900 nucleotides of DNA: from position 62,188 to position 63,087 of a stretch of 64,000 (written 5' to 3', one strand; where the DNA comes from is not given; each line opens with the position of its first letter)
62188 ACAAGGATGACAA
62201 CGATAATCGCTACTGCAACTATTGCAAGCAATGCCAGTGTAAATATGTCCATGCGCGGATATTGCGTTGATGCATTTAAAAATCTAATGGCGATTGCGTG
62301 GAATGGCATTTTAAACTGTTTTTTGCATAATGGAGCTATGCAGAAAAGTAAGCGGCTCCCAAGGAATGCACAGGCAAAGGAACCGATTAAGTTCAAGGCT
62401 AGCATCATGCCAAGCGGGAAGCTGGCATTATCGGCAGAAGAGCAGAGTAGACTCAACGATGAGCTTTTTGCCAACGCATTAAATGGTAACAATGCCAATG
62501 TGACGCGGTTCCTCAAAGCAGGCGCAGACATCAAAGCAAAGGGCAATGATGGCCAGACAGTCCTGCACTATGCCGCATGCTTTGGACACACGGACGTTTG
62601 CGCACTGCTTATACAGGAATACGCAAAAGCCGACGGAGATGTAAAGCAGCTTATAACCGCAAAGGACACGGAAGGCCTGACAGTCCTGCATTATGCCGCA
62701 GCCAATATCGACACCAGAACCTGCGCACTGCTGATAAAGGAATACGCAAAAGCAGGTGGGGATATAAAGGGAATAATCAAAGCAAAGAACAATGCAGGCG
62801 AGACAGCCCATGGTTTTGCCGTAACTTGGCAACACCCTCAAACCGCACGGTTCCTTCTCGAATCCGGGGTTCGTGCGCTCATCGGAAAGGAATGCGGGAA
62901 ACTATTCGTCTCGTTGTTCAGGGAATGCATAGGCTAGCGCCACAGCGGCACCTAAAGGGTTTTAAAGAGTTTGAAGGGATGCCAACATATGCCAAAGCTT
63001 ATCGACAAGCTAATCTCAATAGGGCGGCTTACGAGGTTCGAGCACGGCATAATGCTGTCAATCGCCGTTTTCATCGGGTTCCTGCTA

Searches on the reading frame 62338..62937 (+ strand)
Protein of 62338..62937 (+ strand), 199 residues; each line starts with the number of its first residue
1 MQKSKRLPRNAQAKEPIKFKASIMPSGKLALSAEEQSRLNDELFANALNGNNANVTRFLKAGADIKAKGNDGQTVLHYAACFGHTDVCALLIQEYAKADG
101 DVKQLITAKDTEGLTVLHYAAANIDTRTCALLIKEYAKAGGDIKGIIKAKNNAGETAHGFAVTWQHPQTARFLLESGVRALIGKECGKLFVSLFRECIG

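Call 9: search_protein_families(library=pfam, proteins=[window:62338-62937:+], max_evalue=0.01)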
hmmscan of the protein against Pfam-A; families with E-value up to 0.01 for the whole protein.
window:62338-62937:+ (199 aa): 6 families
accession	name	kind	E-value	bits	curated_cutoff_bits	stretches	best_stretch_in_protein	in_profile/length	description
PF12796.13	Ank_2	-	6.6e-20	71.9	27.3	2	47-136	5-83/90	Ankyrin repeats (3 copies)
PF00023.36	Ank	-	4.7e-13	49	21.1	1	71-99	1-27/33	Ankyrin repeat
PF13637.12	Ank_4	-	5.9e-12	45.9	22.7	1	49-92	7-50/50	Ankyrin repeats (many copies)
PF13606.12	Ank_3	-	1.6e-07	31.4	22.3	0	71-95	1-24/30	Ankyrin repeat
PF13857.12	Ank_5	-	9.3e-06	26.3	27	0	47-79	23-56/56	Ankyrin repeats (many copies)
PF24521.3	Ank_KRIT1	-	0.0057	16.8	80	1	41-108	20-81/149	KRIT1 ankyrin-repeats domain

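Call 17: find_homologous_proteins(query=window:62338-62937:+, max_evalue=0.00001)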
Query window:62338-62937:+ (199 aa): 34 proteins with E <= 0.00001 among 764 candidates.
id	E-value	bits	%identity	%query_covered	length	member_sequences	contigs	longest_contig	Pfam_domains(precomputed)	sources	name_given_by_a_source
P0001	6.6e-127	438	100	100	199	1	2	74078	PF13606.13,PF13857.13,PF12796.14,PF00023.37,PF13637.13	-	-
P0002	1.2e-67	245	53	87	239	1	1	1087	PF13606.13,PF13857.13,PF12796.14,PF00023.37,PF13637.13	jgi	jgi:ankyrin repeat protein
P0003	8.5e-54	200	49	72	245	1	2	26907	PF13606.13,PF13857.13,PF12796.14,PF00023.37,PF13637.13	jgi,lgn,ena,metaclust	metaclust:\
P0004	5.0e-53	197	39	94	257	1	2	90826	PF13606.13,PF13857.13,PF12796.14,PF00023.37,PF13637.13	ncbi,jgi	jgi:ankyrin repeat protein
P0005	9.7e-51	190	38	99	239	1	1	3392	PF13606.13,PF13857.13,PF12796.14,PF00023.37,PF13637.13,PF24521.3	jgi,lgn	jgi:ankyrin repeat protein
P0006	1.0e-46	177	38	99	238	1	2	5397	PF13606.13,PF12796.14,PF00023.37,PF13637.13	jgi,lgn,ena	-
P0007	5.1e-41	158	39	100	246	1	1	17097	PF13606.13,PF12796.14,PF00023.37,PF13637.13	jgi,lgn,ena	-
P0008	6.3e-40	155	37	100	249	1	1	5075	PF13606.13,PF12796.14,PF00023.37,PF13637.13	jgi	jgi:ankyrin repeat protein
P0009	3.7e-39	152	46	75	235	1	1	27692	PF13606.13,PF13857.13,PF12796.14,PF00023.37,PF13637.13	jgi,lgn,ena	-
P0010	4.8e-39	152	44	99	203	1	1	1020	PF13857.13,PF12796.14,PF00023.37,PF13637.13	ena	-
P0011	8.2e-39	151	40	80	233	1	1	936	PF13606.13,PF13857.13,PF12796.14,PF00023.37,PF13637.13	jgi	jgi:serine/threonine-protein phosphatase 6 regulatory ankyrin repeat subunit A/serine/threonine-prot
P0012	3.1e-37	146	37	98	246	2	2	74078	PF13606.13,PF12796.14,PF00023.37,PF13637.13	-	-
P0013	1.1e-33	134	43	78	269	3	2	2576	PF12796.14,PF00023.37,PF13637.13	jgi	jgi:ankyrin repeat protein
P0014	2.2e-29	120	50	73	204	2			PF12796.14,PF00023.37,PF13637.13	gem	-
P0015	6.9e-29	119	50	66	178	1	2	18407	PF13857.13,PF12796.14,PF00023.37,PF13637.13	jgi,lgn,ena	-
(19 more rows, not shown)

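Call 21: find_encoding_contigs(protein=P0004, flank=10000, max_places=3)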
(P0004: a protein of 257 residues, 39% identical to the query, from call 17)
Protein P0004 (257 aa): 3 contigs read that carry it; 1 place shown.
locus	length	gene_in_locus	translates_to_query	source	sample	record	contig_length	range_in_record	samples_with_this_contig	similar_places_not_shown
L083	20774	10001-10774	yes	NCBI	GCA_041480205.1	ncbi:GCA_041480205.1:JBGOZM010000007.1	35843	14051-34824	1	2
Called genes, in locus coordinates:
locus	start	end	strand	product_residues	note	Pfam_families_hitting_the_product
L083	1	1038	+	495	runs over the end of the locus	PF00493:MCM (faint), PF01078:Mg_chelatase, PF05496:RuvB_N (faint), PF20030:bpMoxR (faint), PF00004:AAA (weak), PF07728:AAA_5 (faint), PF00158:Sigma54_activat (weak)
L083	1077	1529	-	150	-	-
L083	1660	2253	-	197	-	PF12796:Ank_2, PF13637:Ank_4, PF13857:Ank_5 (weak), PF00023:Ank (weak)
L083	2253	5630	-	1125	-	-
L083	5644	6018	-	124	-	-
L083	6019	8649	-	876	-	PF13401:AAA_22 (faint)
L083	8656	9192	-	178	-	-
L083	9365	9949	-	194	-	PF00753:Lactamase_B, PF13483:Lactamase_B_3 (weak)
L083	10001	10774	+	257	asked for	PF12796:Ank_2, PF13637:Ank_4, PF00023:Ank, PF13637:Ank_4, PF13857:Ank_5, PF00023:Ank, PF12796:Ank_2, PF13637:Ank_4, +3 more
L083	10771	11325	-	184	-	PF01725:Ham1p_like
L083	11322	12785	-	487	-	PF00587:tRNA-synt_2b, PF03129:HGTP_anticodon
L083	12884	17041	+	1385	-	-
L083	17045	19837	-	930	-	PF01139:RtcB, PF14890:Intein_splicing, PF14528:LAGLIDADG_3 (weak), PF01139:RtcB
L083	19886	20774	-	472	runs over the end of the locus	PF01209:Ubie_methyltran (weak), PF08241:Methyltransf_11, PF08242:Methyltransf_12 (weak), PF13649:Methyltransf_25 (weak)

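Call 27: find_encoding_contigs(protein=P0007, flank=10000, max_places=2)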
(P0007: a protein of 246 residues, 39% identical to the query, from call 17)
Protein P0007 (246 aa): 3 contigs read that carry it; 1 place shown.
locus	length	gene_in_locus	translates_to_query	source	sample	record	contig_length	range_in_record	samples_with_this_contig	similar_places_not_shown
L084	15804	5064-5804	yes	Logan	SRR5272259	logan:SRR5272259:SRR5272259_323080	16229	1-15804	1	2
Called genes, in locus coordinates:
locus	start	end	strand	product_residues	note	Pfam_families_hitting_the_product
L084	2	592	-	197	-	?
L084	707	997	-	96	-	-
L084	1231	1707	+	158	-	PF00023:Ank (faint), PF13606:Ank_3 (faint), PF12796:Ank_2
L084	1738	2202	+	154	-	PF12796:Ank_2, PF13606:Ank_3 (faint), PF13637:Ank_4 (weak), PF13857:Ank_5 (weak), PF00023:Ank, PF13637:Ank_4 (weak)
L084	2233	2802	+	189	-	PF24521:Ank_KRIT1 (faint), PF12796:Ank_2, PF13606:Ank_3 (faint), PF13857:Ank_5 (faint), PF00023:Ank (weak), PF13637:Ank_4, PF00023:Ank (weak)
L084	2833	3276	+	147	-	PF13606:Ank_3 (faint), PF12796:Ank_2, PF13637:Ank_4, PF00023:Ank (weak)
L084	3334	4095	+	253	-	PF13606:Ank_3 (faint), PF00023:Ank (faint), PF12796:Ank_2, PF13637:Ank_4, PF13857:Ank_5 (faint)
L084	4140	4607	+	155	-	PF12796:Ank_2, PF13637:Ank_4 (weak)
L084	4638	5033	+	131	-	-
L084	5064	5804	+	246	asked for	PF00023:Ank (faint), PF12796:Ank_2 (weak), PF13606:Ank_3 (faint), PF13637:Ank_4 (weak)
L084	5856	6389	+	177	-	PF12796:Ank_2, PF13606:Ank_3 (faint), PF13857:Ank_5 (weak), PF12796:Ank_2, PF13637:Ank_4 (weak), PF13857:Ank_5, PF00023:Ank, PF13637:Ank_4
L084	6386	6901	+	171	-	PF12796:Ank_2, PF13606:Ank_3 (faint), PF13857:Ank_5 (weak), PF00023:Ank (weak), PF13637:Ank_4, PF13857:Ank_5, PF00023:Ank, PF13637:Ank_4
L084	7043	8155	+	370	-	PF00145:DNA_methylase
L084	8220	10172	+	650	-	PF02518:HATPase_c (faint), PF13589:HATPase_c_3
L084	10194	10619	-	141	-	PF03852:Vsr, PF18741:MTES_1575 (faint)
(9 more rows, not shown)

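Call 28: find_encoding_contigs(protein=P0003, flank=10000, max_places=2)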
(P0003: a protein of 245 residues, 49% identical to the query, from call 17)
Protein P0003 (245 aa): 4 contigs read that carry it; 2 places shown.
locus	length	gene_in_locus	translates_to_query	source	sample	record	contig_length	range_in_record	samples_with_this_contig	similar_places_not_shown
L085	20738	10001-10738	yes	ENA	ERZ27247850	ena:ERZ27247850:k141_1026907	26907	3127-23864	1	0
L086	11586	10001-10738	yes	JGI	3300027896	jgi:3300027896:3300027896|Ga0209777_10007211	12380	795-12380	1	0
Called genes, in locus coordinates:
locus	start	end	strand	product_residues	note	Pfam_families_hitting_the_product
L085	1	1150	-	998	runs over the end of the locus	PF22627:AglB_core-like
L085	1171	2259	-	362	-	PF00091:Tubulin, PF12327:FtsZ_C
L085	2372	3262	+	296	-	PF23023:Anti-Pycsar_Apyc1, PF13691:Lactamase_B_4 (weak), PF00753:Lactamase_B, PF12706:Lactamase_B_2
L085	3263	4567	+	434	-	PF01368:DHH (weak)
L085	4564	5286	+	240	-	PF01163:RIO1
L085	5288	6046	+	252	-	-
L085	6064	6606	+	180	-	PF00013:KH_1 (faint), PF21800:KH_KRR1_2nd, PF22891:KH_PNO1_2nd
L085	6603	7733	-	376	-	PF00390:malic, PF03949:Malic_M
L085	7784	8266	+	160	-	PF12796:Ank_2, PF00023:Ank (faint), PF13637:Ank_4 (weak)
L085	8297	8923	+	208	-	PF13857:Ank_5 (faint), PF13606:Ank_3 (faint), PF00023:Ank (faint), PF12796:Ank_2, PF13637:Ank_4 (weak)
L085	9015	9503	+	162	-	PF00023:Ank (faint), PF12796:Ank_2, PF13637:Ank_4 (weak)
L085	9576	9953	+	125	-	-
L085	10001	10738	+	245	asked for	PF13606:Ank_3 (faint), PF13857:Ank_5 (faint), PF00023:Ank (faint), PF12796:Ank_2, PF13637:Ank_4, PF12796:Ank_2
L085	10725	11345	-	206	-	PF09858:DUF2085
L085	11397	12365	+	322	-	PF01946:Thi4, PF00890:FAD_binding_2, PF01134:GIDA (weak), PF01266:DAO (weak), PF07992:Pyr_redox_2, PF13450:NAD_binding_8, PF13738:Pyr_redox_3, PF00070:Pyr_redox, +2 more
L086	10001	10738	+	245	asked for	PF13606:Ank_3 (faint), PF13857:Ank_5 (faint), PF00023:Ank (faint), PF12796:Ank_2, PF13637:Ank_4, PF12796:Ank_2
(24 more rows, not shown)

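Call 29: find_encoding_contigs(protein=P0009, flank=10000, max_places=2)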
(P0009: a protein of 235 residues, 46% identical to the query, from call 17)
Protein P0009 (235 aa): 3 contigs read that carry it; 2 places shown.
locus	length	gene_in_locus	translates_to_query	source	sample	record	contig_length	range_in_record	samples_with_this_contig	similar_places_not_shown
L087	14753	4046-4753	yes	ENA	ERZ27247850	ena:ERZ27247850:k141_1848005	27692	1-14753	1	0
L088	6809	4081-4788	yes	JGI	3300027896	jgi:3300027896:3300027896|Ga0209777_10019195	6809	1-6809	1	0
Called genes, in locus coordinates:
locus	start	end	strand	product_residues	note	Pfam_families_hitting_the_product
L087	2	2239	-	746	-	?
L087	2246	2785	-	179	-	-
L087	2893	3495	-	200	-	PF00753:Lactamase_B, PF13483:Lactamase_B_3 (weak)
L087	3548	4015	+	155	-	PF12796:Ank_2, PF13637:Ank_4 (faint), PF00023:Ank (faint), PF13606:Ank_3 (faint), PF12796:Ank_2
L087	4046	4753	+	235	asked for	PF00023:Ank (faint), PF12796:Ank_2, PF13606:Ank_3 (faint), PF13637:Ank_4 (weak), PF12796:Ank_2 (weak), PF13857:Ank_5 (weak)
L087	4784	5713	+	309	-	PF13606:Ank_3 (faint), PF12796:Ank_2, PF00023:Ank (weak), PF12796:Ank_2, PF13637:Ank_4 (weak), PF00023:Ank (weak), PF12796:Ank_2 (weak), PF13857:Ank_5 (weak), +1 more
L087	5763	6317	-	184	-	PF01725:Ham1p_like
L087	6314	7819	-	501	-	PF00587:tRNA-synt_2b, PF03129:HGTP_anticodon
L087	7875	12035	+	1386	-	-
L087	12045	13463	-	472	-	PF01139:RtcB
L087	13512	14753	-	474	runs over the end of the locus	PF13489:Methyltransf_23 (faint), PF01209:Ubie_methyltran, PF08241:Methyltransf_11, PF08242:Methyltransf_12 (weak), PF13649:Methyltransf_25, PF13847:Methyltransf_31 (weak)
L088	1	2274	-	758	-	?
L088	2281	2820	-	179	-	-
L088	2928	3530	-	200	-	PF00753:Lactamase_B, PF13483:Lactamase_B_3 (weak)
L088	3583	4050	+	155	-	PF12796:Ank_2, PF13637:Ank_4 (faint), PF00023:Ank (faint), PF13606:Ank_3 (faint), PF12796:Ank_2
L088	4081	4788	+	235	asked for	PF00023:Ank (faint), PF12796:Ank_2, PF13606:Ank_3 (faint), PF13637:Ank_4 (weak), PF12796:Ank_2 (weak), PF13857:Ank_5 (weak)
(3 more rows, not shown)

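Call 48: predict_structure(alignment_id=A2)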
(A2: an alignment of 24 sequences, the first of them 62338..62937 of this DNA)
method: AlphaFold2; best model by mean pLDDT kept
length: 199 residues; sequences in the alignment: 24
mean_pLDDT: 88.4   pTM: 0.79
mean pLDDT of the five models: 88.4, 87.7, 87.7, 87.7, 86.0
residues with pLDDT >= 90: 144; 70-90: 26; 50-70: 9; < 50: 20
segments of 3 or more residues with pLDDT < 50: 8-25
pLDDT, mean of each block of 10 residues (from residue 1): 51 43 53 96 98 98 96 98 98 97 98 98 95 98 97 98 96 92 86 81
secondary structure, 60 per line:
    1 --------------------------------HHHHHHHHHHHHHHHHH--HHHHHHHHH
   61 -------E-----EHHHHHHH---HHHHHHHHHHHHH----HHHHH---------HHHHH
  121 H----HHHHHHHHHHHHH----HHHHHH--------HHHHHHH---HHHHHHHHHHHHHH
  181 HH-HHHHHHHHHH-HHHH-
elements in order: H33-49 H52-60 H75-81 H85-97 H102-106 H116-121 H126-138 H143-148 H157-163 H167-182 H184-193 H195-198

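Call 52: fold_search(model_id=the predicted structure, library=pdb)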
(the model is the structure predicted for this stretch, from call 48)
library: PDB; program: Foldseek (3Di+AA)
matches with E <= 10: 1241; with E <= 0.001: 693
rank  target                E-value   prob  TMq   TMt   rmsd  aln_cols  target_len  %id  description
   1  4gpm_A                1.9e-08  1.00  0.60  0.75   2.6       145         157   34  Crystal Structure of Engineered Protein. Northeast Structural Genomics Consortium Target OR264. (released 2012-09-05)
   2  5kba_D                1.9e-08  1.00  0.59  0.75   2.6       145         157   33  Computational Design of Self-Assembling Cyclic Protein Homooligomers (released 2017-04-12)
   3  5kba_B                3.5e-08  1.00  0.60  0.74   2.5       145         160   33  Computational Design of Self-Assembling Cyclic Protein Homooligomers (released 2017-04-12)
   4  4gpm_B                5.2e-08  1.00  0.59  0.74   2.6       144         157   34  Crystal Structure of Engineered Protein. Northeast Structural Genomics Consortium Target OR264. (released 2012-09-05)
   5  5kba_A                5.7e-08  1.00  0.59  0.74   2.2       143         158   34  Computational Design of Self-Assembling Cyclic Protein Homooligomers (released 2017-04-12)
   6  9f7z_G                6.0e-08  1.00  0.58  0.89   2.1       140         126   34  Crystal structure of human 4-1BB/TNFRSF9 in complex with the anti-4-1BB DARPin protein (released 2025-05-21)
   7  8g4e_A                6.0e-08  1.00  0.38  0.43   5.7       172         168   22  Green Fluorescence Protein imaged on a cryo-EM imaging scaffold (released 2023-08-09)
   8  7b4w_A                8.0e-08  1.00  0.58  0.71   2.1       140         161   30  Broadly neutralizing DARPin bnD.3 in complex with the HIV-1 envelope variable loop 3 crown mimetic peptide V3-IF (BG50 (released 2021-11-24)
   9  6mog_B                8.0e-08  1.00  0.58  0.72   2.7       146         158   27  Dimeric DARPin C_R3 (released 2019-06-05)
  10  7b4v_A                8.0e-08  1.00  0.56  0.85   2.3       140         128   29  Broadly neutralizing DARPin bnD.2 in complex with the HIV-1 envelope variable loop 3 crown mimetic peptide V3-IF (BG50 (released 2021-11-24)
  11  4hb5_B                8.4e-08  1.00  0.57  0.69   2.2       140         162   35  Crystal Structure of Engineered Protein. Northeast Structural Genomics Consortium Target OR267. (released 2012-10-10)
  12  5eil_A                8.8e-08  1.00  0.59  0.73   1.8       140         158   33  Computational design of a high-affinity metalloprotein homotrimer containing a metal chelating non-canonical amino aci (released 2016-11-16)
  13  2xee_A                8.8e-08  1.00  0.38  0.47   5.6       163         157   26  Structural Determinants for Improved Thermal Stability of Designed Ankyrin Repeat Proteins With a Redesigned C-capping (released 2010-08-18)
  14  4qfv_A                9.3e-08  1.00  0.59  0.51   2.6       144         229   35  Crystal structure of a unique ankyrin (released 2015-05-06)
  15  2v5q_C                9.7e-08  1.00  0.58  0.87   2.1       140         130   29  CRYSTAL STRUCTURE OF WILD-TYPE PLK-1 KINASE DOMAIN IN COMPLEX WITH A SELECTIVE DARPIN (released 2008-04-01)
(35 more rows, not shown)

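Call 74: search_protein_families(library=ncbifam, proteins=[window:62338-62937:+], max_evalue=0.01)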
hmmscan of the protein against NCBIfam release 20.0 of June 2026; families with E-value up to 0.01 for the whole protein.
window:62338-62937:+ (199 aa): 7 families
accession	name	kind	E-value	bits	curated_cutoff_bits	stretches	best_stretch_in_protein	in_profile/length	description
NF043028.1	T4SS_AnkX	equivalog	4.1e-10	38.5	1400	1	48-134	394-479/938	Dot/Icm T4SS effector AnkN/AnkX/LegA8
NF043029.1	T4SS_AnkY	equivalog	5.4e-08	31.7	600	1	49-99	468-518/543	Dot/Icm T4SS effector AnkY/LegA9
NF041931.2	MzaA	equivalog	1.3e-07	30.9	800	1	49-96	12-59/726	MZA anti-phage system associated sigma-70 family RNA polymerase sigma factor MzaA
NF043023.1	T4SS_AnkH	equivalog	2.8e-06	26.3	600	1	50-139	10-91/467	Dot/Icm T4SS effector AnkH/LegA3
NF043022.1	T4SS_AnkG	equivalog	0.00015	20.6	500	1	30-167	321-449/455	Dot/Icm T4SS effector AnkG/AnkZ/LegA7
NF038106.1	gamma_NF038106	equivalog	0.00047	20.3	50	0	55-84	52-81/93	PA4642 family protein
NF007214.0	PRK09636.1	subfamily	0.0069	15.6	271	1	29-135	166-271/293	RNA polymerase sigma factor SigJ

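Call 93: search_protein_families(library=padloc, proteins=[L083:2253-5630:-, L083:6019-8649:-, L083:5644-6018:-, L083:8656-9192:-, L083:1660-2253:-], max_evalue=0.001)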
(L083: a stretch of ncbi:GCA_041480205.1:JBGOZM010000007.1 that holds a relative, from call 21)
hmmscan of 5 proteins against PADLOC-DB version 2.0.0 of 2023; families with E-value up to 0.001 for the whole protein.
L083:2253-5630:- (1125 aa): 0 families

L083:6019-8649:- (876 aa): 1 family
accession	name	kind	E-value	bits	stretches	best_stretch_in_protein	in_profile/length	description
PDLC04140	mad8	-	0.00019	19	0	79-274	32-212/314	mads_8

L083:5644-6018:- (124 aa): 0 families

L083:8656-9192:- (178 aa): 0 families

L083:1660-2253:- (197 aa): 2 families
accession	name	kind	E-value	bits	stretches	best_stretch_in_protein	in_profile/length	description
PDLC04783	PDC-M72A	-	4.2e-15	53.9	1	55-164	266-375/392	-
PDLC02908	Ankyrin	-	9.6e-05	18.8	1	56-174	740-855/880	-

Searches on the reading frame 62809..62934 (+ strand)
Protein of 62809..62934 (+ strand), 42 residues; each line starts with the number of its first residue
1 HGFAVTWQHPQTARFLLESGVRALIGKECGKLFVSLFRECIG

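Call 38: find_homologous_proteins(query=A5, max_evalue=10)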
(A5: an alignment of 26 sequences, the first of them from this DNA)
Query A5 (26 sequences): 18 candidates shared short words with the query, none scored E <= 10.

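Call 50: search_protein_representatives(alignment_id=A5)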
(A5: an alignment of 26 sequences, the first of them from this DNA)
Query: 26 sequences, 43 profile positions. Proteins with E-value up to 0.001 (for the whole library): 123; up to 1e-10: 17; up to 1e-30: 0. The best 123 are listed.
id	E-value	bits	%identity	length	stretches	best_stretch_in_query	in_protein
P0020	2.5e-15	72.4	-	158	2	2-42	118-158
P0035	2.7e-15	72.3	-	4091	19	1-15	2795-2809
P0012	1.1e-14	70.3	-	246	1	2-42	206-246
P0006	8.2e-14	67.6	-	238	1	2-43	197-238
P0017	8.8e-14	67.5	-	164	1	2-42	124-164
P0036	1.2e-13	67.1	-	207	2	1-42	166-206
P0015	4.9e-13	65.1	-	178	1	2-42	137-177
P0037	1.1e-12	64.0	-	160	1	3-43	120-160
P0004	1.4e-12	63.6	-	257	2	2-43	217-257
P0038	8.4e-12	61.1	-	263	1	1-43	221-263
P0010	1.1e-11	60.8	-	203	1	3-43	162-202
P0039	1.6e-11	60.2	-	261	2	1-42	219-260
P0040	1.8e-11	60.1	-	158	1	2-43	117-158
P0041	1.9e-11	60.0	-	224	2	2-42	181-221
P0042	3.6e-11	59.1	-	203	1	7-43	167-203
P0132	1.7e-04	37.8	-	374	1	2-43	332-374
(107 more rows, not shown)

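Call 72: search_solved_structures(query=A5, max_evalue=10)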
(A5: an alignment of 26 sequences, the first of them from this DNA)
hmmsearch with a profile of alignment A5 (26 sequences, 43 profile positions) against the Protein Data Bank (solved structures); distinct sequences matched with E-value up to 10: 3.
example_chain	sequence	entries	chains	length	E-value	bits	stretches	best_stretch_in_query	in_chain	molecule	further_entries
4hb5_A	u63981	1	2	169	0.017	18.5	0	2-17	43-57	Engineered Protein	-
5eil_A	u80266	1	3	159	0.11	15.8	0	2-17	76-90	TRI-05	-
4hqd_A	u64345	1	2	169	0.25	14.8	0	2-15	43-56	Engineered Protein OR265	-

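Call 78: search_protein_families(library=pfam, alignment_id=A5, max_evalue=10)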
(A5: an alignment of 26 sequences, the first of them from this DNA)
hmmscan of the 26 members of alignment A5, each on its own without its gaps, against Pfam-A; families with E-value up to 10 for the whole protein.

A. member 1, seq(42 aa): 0 families

B. families by the number of members that match (of 26 scanned): 9 families
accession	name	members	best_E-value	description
PF06350.17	HSL_N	1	0.01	Hormone-sensitive lipase (HSL) N-terminus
PF12796.13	Ank_2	1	0.019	Ankyrin repeats (3 copies)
PF16770.11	RTT107_BRCT_5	1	0.03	Regulator of Ty1 transposition protein 107 BRCT domain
PF06918.19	DUF1280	1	0.032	Protein of unknown function (DUF1280)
PF00023.36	Ank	1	0.036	Ankyrin repeat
PF11014.13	DUF2852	1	0.078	Protein of unknown function (DUF2852)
PF00249.37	Myb_DNA-binding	1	0.082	Myb-like DNA-binding domain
PF24347.1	FIGL1_N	1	0.15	FIGL1 N-terminal domain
PF23257.1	DUF7071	1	0.22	Domain of unknown function (DUF7071)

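Call 96: find_encoding_contigs(protein=P0038, flank=10000, max_places=2)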
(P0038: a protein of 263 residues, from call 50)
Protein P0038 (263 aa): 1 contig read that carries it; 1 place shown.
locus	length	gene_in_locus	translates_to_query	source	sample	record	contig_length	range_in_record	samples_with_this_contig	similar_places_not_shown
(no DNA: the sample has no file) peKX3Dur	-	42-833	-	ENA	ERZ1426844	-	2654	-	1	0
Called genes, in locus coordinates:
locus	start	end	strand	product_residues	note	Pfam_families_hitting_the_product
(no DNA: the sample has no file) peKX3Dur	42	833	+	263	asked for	PF24521:Ank_KRIT1 (faint), PF00023:Ank (faint), PF12796:Ank_2, PF13606:Ank_3 (faint), PF13857:Ank_5 (faint), PF13637:Ank_4, PF12796:Ank_2, PF13637:Ank_4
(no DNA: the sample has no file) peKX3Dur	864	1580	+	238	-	PF13606:Ank_3 (faint), PF00023:Ank (faint), PF12796:Ank_2, PF13637:Ank_4, PF12796:Ank_2 (weak)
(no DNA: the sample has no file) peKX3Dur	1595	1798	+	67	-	-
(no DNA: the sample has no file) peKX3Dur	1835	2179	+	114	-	PF13473:Cupredoxin_1, PF00127:Copper-bind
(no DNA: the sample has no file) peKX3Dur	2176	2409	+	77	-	-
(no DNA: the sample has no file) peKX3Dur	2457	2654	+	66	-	?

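Call 97: find_encoding_contigs(protein=P0132, flank=10000, max_places=2)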
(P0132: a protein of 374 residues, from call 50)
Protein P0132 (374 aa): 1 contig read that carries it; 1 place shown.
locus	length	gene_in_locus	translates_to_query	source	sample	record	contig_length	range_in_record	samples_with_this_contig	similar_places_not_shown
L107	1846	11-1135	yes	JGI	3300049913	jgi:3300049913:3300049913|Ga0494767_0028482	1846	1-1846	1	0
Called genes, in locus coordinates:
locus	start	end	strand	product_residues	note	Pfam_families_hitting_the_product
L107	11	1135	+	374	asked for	PF13606:Ank_3 (faint), PF24521:Ank_KRIT1 (faint), PF00023:Ank (faint), PF12796:Ank_2, PF13637:Ank_4 (faint), PF13857:Ank_5 (faint), PF12796:Ank_2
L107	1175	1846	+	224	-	?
